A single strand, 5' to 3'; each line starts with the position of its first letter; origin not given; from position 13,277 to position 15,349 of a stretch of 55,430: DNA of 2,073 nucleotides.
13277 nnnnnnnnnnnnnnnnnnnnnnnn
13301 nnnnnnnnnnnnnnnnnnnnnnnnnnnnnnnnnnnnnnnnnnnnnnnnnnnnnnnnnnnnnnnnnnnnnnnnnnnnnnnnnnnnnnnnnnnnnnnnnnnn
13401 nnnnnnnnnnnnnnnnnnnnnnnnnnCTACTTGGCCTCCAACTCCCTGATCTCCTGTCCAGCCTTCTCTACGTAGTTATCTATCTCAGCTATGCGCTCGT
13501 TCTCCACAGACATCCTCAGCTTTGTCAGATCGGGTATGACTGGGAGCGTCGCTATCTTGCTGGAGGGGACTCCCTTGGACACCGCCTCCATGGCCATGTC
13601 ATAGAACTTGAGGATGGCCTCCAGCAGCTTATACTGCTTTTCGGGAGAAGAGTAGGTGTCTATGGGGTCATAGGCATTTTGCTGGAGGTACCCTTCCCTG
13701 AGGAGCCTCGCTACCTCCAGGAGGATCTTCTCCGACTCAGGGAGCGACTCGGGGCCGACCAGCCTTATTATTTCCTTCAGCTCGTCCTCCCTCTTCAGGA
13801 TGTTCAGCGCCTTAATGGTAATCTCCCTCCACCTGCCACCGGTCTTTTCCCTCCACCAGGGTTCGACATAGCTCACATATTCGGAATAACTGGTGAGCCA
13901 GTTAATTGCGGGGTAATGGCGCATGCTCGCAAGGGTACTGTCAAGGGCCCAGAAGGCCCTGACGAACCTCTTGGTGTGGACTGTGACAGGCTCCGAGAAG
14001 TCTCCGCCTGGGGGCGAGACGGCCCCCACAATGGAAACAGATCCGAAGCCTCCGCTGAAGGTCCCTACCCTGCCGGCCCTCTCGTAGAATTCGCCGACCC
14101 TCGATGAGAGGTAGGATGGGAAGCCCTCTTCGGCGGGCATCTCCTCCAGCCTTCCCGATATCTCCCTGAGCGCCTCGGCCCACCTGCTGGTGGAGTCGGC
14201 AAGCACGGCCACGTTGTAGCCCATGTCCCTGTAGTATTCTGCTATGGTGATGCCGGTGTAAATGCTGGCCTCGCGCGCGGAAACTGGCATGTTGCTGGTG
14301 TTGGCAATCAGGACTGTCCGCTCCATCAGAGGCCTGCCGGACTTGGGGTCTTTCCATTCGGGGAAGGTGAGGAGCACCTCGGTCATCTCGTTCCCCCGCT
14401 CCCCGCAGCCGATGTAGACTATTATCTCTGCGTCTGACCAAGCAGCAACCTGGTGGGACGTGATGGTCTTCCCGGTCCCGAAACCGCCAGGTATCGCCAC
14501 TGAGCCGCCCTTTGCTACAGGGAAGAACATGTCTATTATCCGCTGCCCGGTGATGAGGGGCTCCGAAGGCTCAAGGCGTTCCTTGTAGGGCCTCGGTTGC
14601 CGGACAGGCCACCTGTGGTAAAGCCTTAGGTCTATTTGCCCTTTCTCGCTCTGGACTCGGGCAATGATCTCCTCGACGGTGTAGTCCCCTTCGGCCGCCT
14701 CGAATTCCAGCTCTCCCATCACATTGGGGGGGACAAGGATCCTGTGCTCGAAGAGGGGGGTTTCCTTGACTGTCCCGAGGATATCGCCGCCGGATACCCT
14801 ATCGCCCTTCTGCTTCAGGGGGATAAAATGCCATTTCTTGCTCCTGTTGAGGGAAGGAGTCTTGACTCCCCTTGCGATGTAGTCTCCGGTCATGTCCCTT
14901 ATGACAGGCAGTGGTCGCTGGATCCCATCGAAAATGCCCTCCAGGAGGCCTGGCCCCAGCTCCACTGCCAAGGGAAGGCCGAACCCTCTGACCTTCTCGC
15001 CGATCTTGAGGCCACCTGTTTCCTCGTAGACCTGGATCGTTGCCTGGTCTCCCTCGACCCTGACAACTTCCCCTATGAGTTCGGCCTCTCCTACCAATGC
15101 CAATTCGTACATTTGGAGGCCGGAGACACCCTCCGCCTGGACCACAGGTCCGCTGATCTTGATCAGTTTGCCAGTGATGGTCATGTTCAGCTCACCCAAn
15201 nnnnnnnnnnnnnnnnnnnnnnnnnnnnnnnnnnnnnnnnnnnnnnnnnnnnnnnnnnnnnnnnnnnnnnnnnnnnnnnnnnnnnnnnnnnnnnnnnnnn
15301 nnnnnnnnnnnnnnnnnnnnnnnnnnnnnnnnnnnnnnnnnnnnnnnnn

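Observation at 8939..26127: Antiporter-hydrogenase genes run straight into the ATP synthase genes: 26 same-strand genes with no junction longer than 16 nt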

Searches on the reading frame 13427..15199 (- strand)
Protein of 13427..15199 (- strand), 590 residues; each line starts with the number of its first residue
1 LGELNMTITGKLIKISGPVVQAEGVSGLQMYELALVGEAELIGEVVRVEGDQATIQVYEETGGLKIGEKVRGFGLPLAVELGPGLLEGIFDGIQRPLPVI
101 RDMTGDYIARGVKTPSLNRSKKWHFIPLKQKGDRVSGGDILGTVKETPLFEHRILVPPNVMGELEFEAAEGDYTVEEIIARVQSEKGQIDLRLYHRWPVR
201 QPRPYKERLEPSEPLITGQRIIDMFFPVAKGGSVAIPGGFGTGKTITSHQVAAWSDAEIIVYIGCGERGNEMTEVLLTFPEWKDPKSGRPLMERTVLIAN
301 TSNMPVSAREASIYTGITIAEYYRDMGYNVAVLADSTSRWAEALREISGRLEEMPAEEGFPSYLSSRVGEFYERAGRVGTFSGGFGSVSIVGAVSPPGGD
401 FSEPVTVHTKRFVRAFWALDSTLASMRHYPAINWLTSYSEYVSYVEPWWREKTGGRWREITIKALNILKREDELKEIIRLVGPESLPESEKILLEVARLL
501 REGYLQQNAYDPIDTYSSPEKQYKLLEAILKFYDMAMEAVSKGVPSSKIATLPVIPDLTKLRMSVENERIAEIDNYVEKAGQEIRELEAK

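Call 7: search_protein_families(library=pfam, proteins=[window:13427-15199:-], max_evalue=0.01)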
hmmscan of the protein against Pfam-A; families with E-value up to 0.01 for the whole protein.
window:13427-15199:- (590 aa): 4 families
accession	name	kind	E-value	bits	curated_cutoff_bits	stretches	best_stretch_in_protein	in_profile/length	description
PF00006.31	ATP-synt_ab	-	5.4e-71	239.1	29.5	1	218-439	1-213/213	ATP synthase alpha/beta family, nucleotide-binding domain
PF16886.11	ATP-synt_ab_Xtn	-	1.4e-30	105.3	25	1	114-200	1-88/88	ATPsynthase alpha/beta subunit barrel-sandwich domain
PF22919.1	ATP-synt_VA_C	-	3.4e-24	85.3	24.7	1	447-548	2-99/101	C-terminal domain of V and A type ATP synthase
PF02874.29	ATP-synt_ab_N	-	1.6e-11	45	20.9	1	14-72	3-67/69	ATP synthase alpha/beta family, beta-barrel domain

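Call 41: find_homologous_proteins(query=window:13427-15184:-, max_evalue=1e-50)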
Query window:13427-15184:- (585 aa): 8000 proteins with E <= 1e-50 among 8000 candidates; the best 120 are listed.
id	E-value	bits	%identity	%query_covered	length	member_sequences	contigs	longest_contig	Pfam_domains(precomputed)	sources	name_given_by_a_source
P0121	0.0e+0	1311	100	100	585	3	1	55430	PF16886.12,PF02874.30,PF00006.32,PF22919.2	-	-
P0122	0.0e+0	1203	90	100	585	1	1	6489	PF16886.12,PF02874.30,PF00006.32,PF22919.2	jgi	jgi:V/A-type H+-transporting ATPase subunit A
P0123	0.0e+0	1198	90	100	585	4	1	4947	PF16886.12,PF02874.30,PF00006.32,PF22919.2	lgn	-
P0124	0.0e+0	1186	89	100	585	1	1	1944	PF16886.12,PF02874.30,PF00006.32,PF22919.2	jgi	jgi:V/A-type H+-transporting ATPase subunit A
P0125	0.0e+0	1181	88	100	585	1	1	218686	PF16886.12,PF02874.30,PF00006.32,PF22919.2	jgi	jgi:V/A-type H+-transporting ATPase subunit A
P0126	0.0e+0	1165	87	100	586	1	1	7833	PF16886.12,PF02874.30,PF00006.32,PF22919.2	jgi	jgi:V/A-type H+-transporting ATPase subunit A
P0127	0.0e+0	1151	86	99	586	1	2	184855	PF16886.12,PF02874.30,PF00006.32,PF22919.2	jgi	-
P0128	0.0e+0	1145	87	100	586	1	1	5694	PF16886.12,PF02874.30,PF00006.32,PF22919.2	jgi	-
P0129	0.0e+0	1096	81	99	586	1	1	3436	PF16886.12,PF02874.30,PF00006.32,PF22919.2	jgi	jgi:V/A-type H+-transporting ATPase subunit A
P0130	0.0e+0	1093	80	100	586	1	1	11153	PF16886.12,PF02874.30,PF00006.32,PF22919.2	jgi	jgi:V/A-type H+-transporting ATPase subunit A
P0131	0.0e+0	1075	79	100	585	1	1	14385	PF16886.12,PF02874.30,PF00006.32,PF22919.2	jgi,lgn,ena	-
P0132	0.0e+0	1075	79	98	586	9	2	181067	PF16886.12,PF02874.30,PF00006.32,PF22919.2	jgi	jgi:V/A-type H+-transporting ATPase subunit A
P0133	0.0e+0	1062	79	99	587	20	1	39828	PF16886.12,PF02874.30,PF00006.32,PF22919.2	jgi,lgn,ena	-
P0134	0.0e+0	1048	77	100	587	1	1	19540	PF16886.12,PF02874.30,PF00006.32,PF22919.2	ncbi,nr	ncbi:MAG: V-type ATP synthase subunit A [Candidatus Methanomethylicus sp.]|nr:V-type ATP synthase su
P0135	0.0e+0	1042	77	100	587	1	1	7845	PF16886.12,PF02874.30,PF00006.32,PF22919.2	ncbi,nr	ncbi:MAG: V-type ATP synthase subunit A [Candidatus Verstraetearchaeota archaeon]|nr:V-type ATP synt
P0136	0.0e+0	1038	77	99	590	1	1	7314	PF16886.12,PF02874.30,PF00006.32,PF22919.2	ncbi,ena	-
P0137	0.0e+0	1035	76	99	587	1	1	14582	PF16886.12,PF02874.30,PF00006.32,PF22919.2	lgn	-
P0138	0.0e+0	1030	77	99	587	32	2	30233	PF16886.12,PF02874.30,PF00006.32,PF22919.2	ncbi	ncbi:MAG: V-type ATP synthase subunit A [Candidatus Methanosuratincola sp.]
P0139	0.0e+0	1028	76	100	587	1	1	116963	PF16886.12,PF02874.30,PF00006.32,PF22919.2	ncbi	-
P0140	0.0e+0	1026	76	100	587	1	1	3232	PF16886.12,PF02874.30,PF00006.32,PF22919.2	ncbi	-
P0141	0.0e+0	1026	76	100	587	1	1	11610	PF16886.12,PF02874.30,PF00006.32,PF22919.2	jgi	-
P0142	0.0e+0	1025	76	100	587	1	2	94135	PF16886.12,PF02874.30,PF00006.32,PF22919.2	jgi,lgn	jgi:V/A-type H+-transporting ATPase subunit A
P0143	0.0e+0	1024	75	99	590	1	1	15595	PF16886.12,PF02874.30,PF00006.32,PF22919.2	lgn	-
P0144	0.0e+0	1024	76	100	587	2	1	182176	PF16886.12,PF02874.30,PF00006.32,PF22919.2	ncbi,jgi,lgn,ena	-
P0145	0.0e+0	1023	76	100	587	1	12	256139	PF16886.12,PF02874.30,PF00006.32,PF22919.2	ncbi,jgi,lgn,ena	jgi:V/A-type H+-transporting ATPase subunit A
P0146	0.0e+0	1023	76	99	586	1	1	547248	PF16886.12,PF02874.30,PF00006.32,PF22919.2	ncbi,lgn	-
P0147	0.0e+0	1021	74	99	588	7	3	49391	PF16886.12,PF02874.30,PF00006.32,PF22919.2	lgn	-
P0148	0.0e+0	1021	76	100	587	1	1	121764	PF16886.12,PF02874.30,PF00006.32,PF22919.2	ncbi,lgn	-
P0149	0.0e+0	1021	75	100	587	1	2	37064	PF16886.12,PF02874.30,PF00006.32,PF22919.2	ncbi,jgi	-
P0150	0.0e+0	1021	76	100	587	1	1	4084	PF16886.12,PF02874.30,PF00006.32,PF22919.2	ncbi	-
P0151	0.0e+0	1019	75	99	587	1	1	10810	PF16886.12,PF02874.30,PF00006.32,PF22919.2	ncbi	ncbi:MAG: V-type ATP synthase subunit A [Candidatus Methanomethylicaceae archaeon]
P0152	0.0e+0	1019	75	100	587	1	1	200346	PF16886.12,PF02874.30,PF00006.32,PF22919.2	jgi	-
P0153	0.0e+0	1019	75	99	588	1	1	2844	PF16886.12,PF02874.30,PF00006.32,PF22919.2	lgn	-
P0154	0.0e+0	1017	76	99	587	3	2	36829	PF16886.12,PF02874.30,PF00006.32,PF22919.2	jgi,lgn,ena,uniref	uniref:A-type ATP synthase subunit A n=1 Tax=Candidatus Methanomethylicus mesodigestus TaxID=1867258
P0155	0.0e+0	1017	75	99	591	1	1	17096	PF16886.12,PF02874.30,PF00006.32,PF22919.2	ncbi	-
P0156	0.0e+0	1016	75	99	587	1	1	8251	PF16886.12,PF02874.30,PF00006.32,PF22919.2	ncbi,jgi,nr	ncbi:MAG: V-type ATP synthase subunit A [Candidatus Methanomethylicia archaeon]|nr:V-type ATP syntha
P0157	0.0e+0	1016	75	99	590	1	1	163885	PF16886.12,PF02874.30,PF00006.32,PF22919.2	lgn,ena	-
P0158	0.0e+0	1015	75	100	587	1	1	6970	PF16886.12,PF02874.30,PF00006.32,PF22919.2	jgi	-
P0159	0.0e+0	1014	74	99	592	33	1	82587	PF16886.12,PF02874.30,PF00006.32,PF22919.2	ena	-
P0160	0.0e+0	1012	75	99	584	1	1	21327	PF16886.12,PF02874.30,PF00006.32,PF22919.2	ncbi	ncbi:MAG: V-type ATP synthase subunit A [Candidatus Methanomethylicaceae archaeon]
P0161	0.0e+0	1012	74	99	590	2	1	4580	PF16886.12,PF02874.30,PF00006.32,PF22919.2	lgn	-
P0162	0.0e+0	1011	75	99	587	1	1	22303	PF16886.12,PF02874.30,PF00006.32,PF22919.2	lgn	-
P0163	1.6e-298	1009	73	100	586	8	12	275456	PF16886.12,PF02874.30,PF00006.32,PF22919.2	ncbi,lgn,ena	ncbi:MAG: V-type ATP synthase subunit A [Candidatus Methanomethylicaceae archaeon]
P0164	1.0e-291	987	72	99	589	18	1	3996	PF16886.12,PF02874.30,PF00006.32,PF22919.2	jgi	jgi:V/A-type H+-transporting ATPase subunit A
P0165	8.2e-290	981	75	99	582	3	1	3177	PF16886.12,PF02874.30,PF00006.32,PF22919.2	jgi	jgi:V/A-type H+-transporting ATPase subunit A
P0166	1.6e-280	950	69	100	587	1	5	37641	PF16886.12,PF02874.30,PF00006.32,PF22919.2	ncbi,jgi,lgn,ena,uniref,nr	ncbi:MAG: V-type ATP synthase subunit A [Candidatus Methanomethylicota archaeon]|uniref:A-type ATP s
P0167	6.7e-279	945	68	100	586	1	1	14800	PF16886.12,PF02874.30,PF00006.32,PF22919.2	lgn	-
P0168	1.7e-277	940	68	100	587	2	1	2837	PF16886.12,PF02874.30,PF00006.32,PF22919.2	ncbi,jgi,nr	ncbi:MAG: V-type ATP synthase subunit A [Thermoprotei archaeon]|nr:MAG: V-type ATP synthase subunit 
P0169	4.8e-272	922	69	96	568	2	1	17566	PF16886.12,PF02874.30,PF00006.32,PF22919.2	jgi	-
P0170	4.7e-260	882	65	99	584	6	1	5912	PF16886.12,PF02874.30,PF00006.32,PF22919.2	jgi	-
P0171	1.3e-252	858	64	98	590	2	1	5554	PF16886.12,PF02874.30,PF00006.32,PF22919.2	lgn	-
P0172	7.6e-248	842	61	100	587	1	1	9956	PF16886.12,PF02874.30,PF00006.32,PF22919.2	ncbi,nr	ncbi:V-type ATP synthase subunit A [Candidatus Bathyarchaeota archaeon]|nr:V-type ATP synthase subun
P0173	1.0e-246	838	62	99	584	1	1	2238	PF16886.12,PF02874.30,PF00006.32,PF22919.2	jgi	-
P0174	1.0e-246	838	62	99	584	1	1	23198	PF16886.12,PF02874.30,PF00006.32,PF22919.2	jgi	-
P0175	3.2e-246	837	62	99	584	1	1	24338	PF16886.12,PF02874.30,PF00006.32,PF22919.2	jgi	-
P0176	3.3e-246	837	62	99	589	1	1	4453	PF16886.12,PF02874.30,PF00006.32,PF22919.2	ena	-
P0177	1.9e-245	834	61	100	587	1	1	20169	PF16886.12,PF02874.30,PF00006.32,PF22919.2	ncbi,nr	ncbi:V-type ATP synthase subunit A [Candidatus Bathyarchaeota archaeon]|nr:V-type ATP synthase subun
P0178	2.1e-245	834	62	99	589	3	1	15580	PF16886.12,PF02874.30,PF00006.32,PF22919.2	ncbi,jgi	-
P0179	2.9e-245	833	61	99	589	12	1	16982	PF16886.12,PF02874.30,PF00006.32,PF22919.2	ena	-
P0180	4.1e-244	830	61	99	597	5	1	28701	PF16886.12,PF02874.30,PF00006.32,PF22919.2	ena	-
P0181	6.6e-244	829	62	99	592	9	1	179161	PF16886.12,PF02874.30,PF00006.32,PF22919.2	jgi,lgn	jgi:V/A-type H+-transporting ATPase subunit A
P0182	7.4e-244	829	63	99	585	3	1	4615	PF16886.12,PF02874.30,PF00006.32,PF22919.2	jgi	jgi:V/A-type H+-transporting ATPase subunit A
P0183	8.9e-244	829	61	99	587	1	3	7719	PF16886.12,PF02874.30,PF00006.32,PF22919.2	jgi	-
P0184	1.7e-243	828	62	99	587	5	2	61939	PF16886.12,PF02874.30,PF00006.32,PF22919.2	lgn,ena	-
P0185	2.6e-243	827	61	99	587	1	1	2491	PF16886.12,PF02874.30,PF00006.32,PF22919.2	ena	-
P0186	4.7e-243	826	61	97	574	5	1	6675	PF16886.12,PF02874.30,PF00006.32,PF22919.2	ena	-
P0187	4.8e-243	826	61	100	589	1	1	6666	PF16886.12,PF02874.30,PF00006.32,PF22919.2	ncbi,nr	ncbi:V-type ATP synthase subunit A [Candidatus Bathyarchaeota archaeon]|nr:V-type ATP synthase subun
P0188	6.7e-243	826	62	100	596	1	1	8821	PF16886.12,PF02874.30,PF00006.32,PF22919.2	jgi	-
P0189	4.3e-242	823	61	99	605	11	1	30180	PF16886.12,PF02874.30,PF00006.32,PF22919.2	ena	-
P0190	6.2e-242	822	61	99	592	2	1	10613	PF16886.12,PF02874.30,PF00006.32,PF22919.2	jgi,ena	-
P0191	1.1e-241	822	61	99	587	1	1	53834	PF16886.12,PF02874.30,PF00006.32,PF22919.2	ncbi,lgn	-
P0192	1.5e-241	821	62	98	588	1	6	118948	PF16886.12,PF02874.30,PF00006.32,PF22919.2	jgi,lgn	jgi:V/A-type H+-transporting ATPase subunit A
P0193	1.8e-241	821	62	98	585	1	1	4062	PF16886.12,PF02874.30,PF00006.32,PF22919.2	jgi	jgi:V/A-type H+-transporting ATPase subunit A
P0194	3.4e-241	820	62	95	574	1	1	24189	PF16886.12,PF02874.30,PF00006.32,PF22919.2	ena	-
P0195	6.5e-241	819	60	99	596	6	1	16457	PF16886.12,PF02874.30,PF00006.32,PF22919.2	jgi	-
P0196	7.4e-241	819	63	98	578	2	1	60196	PF16886.12,PF02874.30,PF00006.32,PF22919.2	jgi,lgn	jgi:V/A-type H+-transporting ATPase subunit A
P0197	8.0e-241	819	63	98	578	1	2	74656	PF16886.12,PF02874.30,PF00006.32,PF22919.2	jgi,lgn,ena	-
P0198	8.0e-241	819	61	97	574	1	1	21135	PF16886.12,PF02874.30,PF00006.32,PF22919.2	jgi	-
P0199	1.8e-240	818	63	96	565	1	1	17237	PF16886.12,PF02874.30,PF00006.32,PF22919.2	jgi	-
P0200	2.0e-240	818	62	99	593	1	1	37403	PF16886.12,PF02874.30,PF00006.32,PF22919.2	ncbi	-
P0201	3.0e-240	817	61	99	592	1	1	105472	PF16886.12,PF02874.30,PF00006.32,PF22919.2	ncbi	ncbi:ATP synthase subunit A [Methanopyrus kandleri]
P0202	3.1e-240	817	60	99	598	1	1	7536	PF16886.12,PF02874.30,PF00006.32,PF22919.2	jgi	jgi:V/A-type H+-transporting ATPase subunit A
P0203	3.4e-240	817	62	99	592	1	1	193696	PF16886.12,PF02874.30,PF00006.32,PF22919.2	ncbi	ncbi:ATP synthase subunit A [Methanopyrus sp.]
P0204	3.6e-240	817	62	99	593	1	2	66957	PF16886.12,PF02874.30,PF00006.32,PF22919.2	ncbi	-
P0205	4.1e-240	816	61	99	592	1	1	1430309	PF16886.12,PF02874.30,PF00006.32,PF22919.2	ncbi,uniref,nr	ncbi:ATP synthase subunit A [Methanopyrus sp. KOL6]|uniref:ATP synthase subunit A n=1 Tax=Methanopyr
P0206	4.5e-240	816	62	99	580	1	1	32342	PF16886.12,PF02874.30,PF00006.32,PF22919.2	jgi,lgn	jgi:V/A-type H+-transporting ATPase subunit A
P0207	4.6e-240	816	61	97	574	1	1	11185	PF16886.12,PF02874.30,PF00006.32,PF22919.2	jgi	-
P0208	5.0e-240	816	61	99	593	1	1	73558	PF16886.12,PF02874.30,PF00006.32,PF22919.2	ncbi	-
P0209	5.0e-240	816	61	99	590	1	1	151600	PF16886.12,PF02874.30,PF00006.32,PF22919.2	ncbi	ncbi:ATP synthase subunit A [Methanopyrus sp.]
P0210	5.1e-240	816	61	99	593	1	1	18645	PF16886.12,PF02874.30,PF00006.32,PF22919.2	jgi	-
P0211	5.7e-240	816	61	100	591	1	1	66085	PF16886.12,PF02874.30,PF00006.32,PF22919.2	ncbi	ncbi:ATP synthase subunit A [Methanopyrus sp.]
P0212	6.4e-240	816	61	98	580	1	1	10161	PF16886.12,PF02874.30,PF00006.32,PF22919.2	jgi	jgi:V/A-type H+-transporting ATPase subunit A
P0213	7.0e-240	816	61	99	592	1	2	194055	PF16886.12,PF02874.30,PF00006.32,PF22919.2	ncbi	ncbi:ATP synthase subunit A [Methanopyrus sp.]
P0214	7.9e-240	816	61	99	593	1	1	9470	PF16886.12,PF02874.30,PF00006.32,PF22919.2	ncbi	ncbi:MAG: ATP synthase subunit A [Euryarchaeota archaeon]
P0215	9.0e-240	815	61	99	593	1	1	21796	PF16886.12,PF02874.30,PF00006.32,PF22919.2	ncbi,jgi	-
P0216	1.2e-239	815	62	99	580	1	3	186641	PF16886.12,PF02874.30,PF00006.32,PF22919.2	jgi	jgi:V/A-type H+-transporting ATPase subunit A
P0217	1.3e-239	815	61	100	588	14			PF16886.12,PF02874.30,PF00006.32,PF22919.2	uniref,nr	uniref:V-type ATP synthase alpha chain n=1 Tax=Pyrococcus horikoshii (strain ATCC 700860 / DSM 12428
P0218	1.4e-239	815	61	97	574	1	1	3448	PF16886.12,PF02874.30,PF00006.32,PF22919.2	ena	-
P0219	1.5e-239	815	61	99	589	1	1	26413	PF16886.12,PF02874.30,PF00006.32,PF22919.2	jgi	-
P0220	2.7e-239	814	63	98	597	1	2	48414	PF16886.12,PF02874.30,PF00006.32,PF22919.2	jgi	jgi:V/A-type H+-transporting ATPase subunit A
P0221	3.3e-239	813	64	95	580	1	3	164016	PF16886.12,PF02874.30,PF00006.32,PF22919.2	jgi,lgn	jgi:V/A-type H+-transporting ATPase subunit A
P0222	3.7e-239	813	61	99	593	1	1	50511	PF16886.12,PF02874.30,PF00006.32,PF22919.2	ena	-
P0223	4.1e-239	813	64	95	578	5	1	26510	PF16886.12,PF02874.30,PF00006.32,PF22919.2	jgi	jgi:V/A-type H+-transporting ATPase subunit A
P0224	5.6e-239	813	61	99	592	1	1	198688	PF16886.12,PF02874.30,PF00006.32,PF22919.2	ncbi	ncbi:ATP synthase subunit A [Methanopyrus sp.]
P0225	1.0e-238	812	62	96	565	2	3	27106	PF16886.12,PF02874.30,PF00006.32,PF22919.2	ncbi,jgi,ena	-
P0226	1.2e-238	812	64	95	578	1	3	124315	PF16886.12,PF02874.30,PF00006.32,PF22919.2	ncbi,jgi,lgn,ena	-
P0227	1.3e-238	811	62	99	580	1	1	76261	PF16886.12,PF02874.30,PF00006.32,PF22919.2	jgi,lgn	jgi:V/A-type H+-transporting ATPase subunit A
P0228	2.2e-238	811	60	99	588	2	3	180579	PF16886.12,PF02874.30,PF00006.32,PF22919.2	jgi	jgi:V/A-type H+-transporting ATPase subunit A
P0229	2.5e-238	811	61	97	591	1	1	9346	PF16886.12,PF02874.30,PF00006.32,PF22919.2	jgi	-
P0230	2.7e-238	810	61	99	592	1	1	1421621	PF16886.12,PF02874.30,PF00006.32,PF22919.2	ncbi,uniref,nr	ncbi:ATP synthase subunit A [Methanopyrus sp. SNP6]|uniref:ATP synthase subunit A n=1 Tax=Methanopyr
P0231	3.3e-238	810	61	98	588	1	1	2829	PF16886.12,PF02874.30,PF00006.32,PF22919.2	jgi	jgi:V/A-type H+/Na+-transporting ATPase subunit A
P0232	3.4e-238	810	60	97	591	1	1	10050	PF16886.12,PF02874.30,PF00006.32,PF22919.2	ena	-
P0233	4.1e-238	810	60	97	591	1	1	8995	PF16886.12,PF02874.30,PF00006.32,PF22919.2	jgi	-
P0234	4.2e-238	810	61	100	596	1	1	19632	PF16886.12,PF02874.30,PF00006.32,PF22919.2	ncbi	-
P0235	4.8e-238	810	60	97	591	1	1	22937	PF16886.12,PF02874.30,PF00006.32,PF22919.2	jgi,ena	-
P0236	5.3e-238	809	61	100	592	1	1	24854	PF16886.12,PF02874.30,PF00006.32,PF22919.2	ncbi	ncbi:ATP synthase subunit A [Methanopyrus sp.]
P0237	5.8e-238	809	60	97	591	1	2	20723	PF16886.12,PF02874.30,PF00006.32,PF22919.2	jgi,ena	-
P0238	6.4e-238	809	61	100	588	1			PF16886.12,PF02874.30,PF00006.32,PF22919.2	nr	nr:ATP synthase subunit A [Thermococcus piezophilus]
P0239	7.2e-238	809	61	98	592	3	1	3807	PF16886.12,PF02874.30,PF00006.32,PF22919.2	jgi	jgi:V/A-type H+-transporting ATPase subunit A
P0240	8.3e-238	809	62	96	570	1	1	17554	PF16886.12,PF02874.30,PF00006.32,PF22919.2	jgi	-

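Call 42: find_encoding_contigs(protein=P0166, flank=10000, max_places=2)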
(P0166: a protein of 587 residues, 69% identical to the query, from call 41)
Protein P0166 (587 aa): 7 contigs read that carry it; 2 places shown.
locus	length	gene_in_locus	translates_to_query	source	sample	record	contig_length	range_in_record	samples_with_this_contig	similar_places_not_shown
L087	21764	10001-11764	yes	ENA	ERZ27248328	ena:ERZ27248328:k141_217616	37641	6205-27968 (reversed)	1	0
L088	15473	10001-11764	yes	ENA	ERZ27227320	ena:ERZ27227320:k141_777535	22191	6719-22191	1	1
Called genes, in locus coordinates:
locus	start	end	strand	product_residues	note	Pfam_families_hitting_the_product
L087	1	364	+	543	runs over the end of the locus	PF01935:DUF87, PF05872:HerA_C (faint), PF12846:AAA_10 (weak)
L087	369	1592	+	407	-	PF00149:Metallophos, PF12850:Metallophos_2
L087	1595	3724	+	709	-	PF02463:SMC_N, PF13175:AAA_15, PF13476:AAA_23, PF13514:AAA_27 (weak), PF13555:AAA_29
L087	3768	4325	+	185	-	PF01066:CDP-OH_P_transf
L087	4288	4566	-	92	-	PF04013:Methyltrn_RNA_2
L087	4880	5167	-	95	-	PF01283:Ribosomal_S26e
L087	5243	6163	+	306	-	PF00294:PfkB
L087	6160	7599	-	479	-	PF00587:tRNA-synt_2b, PF03129:HGTP_anticodon, PF09180:ProRS-C_1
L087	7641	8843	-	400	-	PF27218:MJ0043_C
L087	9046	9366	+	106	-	PF01990:ATP-synt_F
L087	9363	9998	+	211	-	PF01991:vATP-synt_E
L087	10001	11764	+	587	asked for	PF02874:ATP-synt_ab_N, PF16886:ATP-synt_ab_Xtn, PF00006:ATP-synt_ab, PF22919:ATP-synt_VA_C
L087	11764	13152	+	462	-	PF02874:ATP-synt_ab_N, PF00006:ATP-synt_ab, PF22919:ATP-synt_VA_C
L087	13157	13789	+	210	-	PF01813:ATP-synt_D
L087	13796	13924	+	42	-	-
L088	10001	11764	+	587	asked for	PF02874:ATP-synt_ab_N, PF16886:ATP-synt_ab_Xtn, PF00006:ATP-synt_ab, PF22919:ATP-synt_VA_C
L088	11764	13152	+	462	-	PF02874:ATP-synt_ab_N, PF00006:ATP-synt_ab, PF22919:ATP-synt_VA_C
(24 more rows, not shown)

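Call 43: find_encoding_contigs(protein=P0167, flank=10000, max_places=2)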
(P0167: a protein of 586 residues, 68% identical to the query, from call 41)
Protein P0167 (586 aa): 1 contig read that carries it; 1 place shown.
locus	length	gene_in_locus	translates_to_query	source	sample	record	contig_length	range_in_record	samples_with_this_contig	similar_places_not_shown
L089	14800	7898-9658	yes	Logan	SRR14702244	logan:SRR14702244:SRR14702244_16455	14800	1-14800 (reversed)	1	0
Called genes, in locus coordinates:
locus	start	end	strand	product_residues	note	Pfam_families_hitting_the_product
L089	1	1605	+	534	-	?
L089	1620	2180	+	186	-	PF01066:CDP-OH_P_transf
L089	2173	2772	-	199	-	PF04013:Methyltrn_RNA_2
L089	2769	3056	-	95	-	PF01283:Ribosomal_S26e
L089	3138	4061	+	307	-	PF00294:PfkB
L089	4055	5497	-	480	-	PF00587:tRNA-synt_2b, PF03129:HGTP_anticodon, PF09180:ProRS-C_1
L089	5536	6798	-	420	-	PF27218:MJ0043_C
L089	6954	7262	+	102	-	PF01990:ATP-synt_F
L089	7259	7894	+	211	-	PF01991:vATP-synt_E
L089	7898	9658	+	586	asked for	PF02874:ATP-synt_ab_N, PF16886:ATP-synt_ab_Xtn, PF00006:ATP-synt_ab, PF22919:ATP-synt_VA_C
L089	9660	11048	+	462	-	PF02874:ATP-synt_ab_N, PF00006:ATP-synt_ab, PF22919:ATP-synt_VA_C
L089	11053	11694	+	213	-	PF01813:ATP-synt_D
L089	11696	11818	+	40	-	-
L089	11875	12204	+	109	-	PF00137:ATP-synt_C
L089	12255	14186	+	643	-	PF01496:V_ATPase_I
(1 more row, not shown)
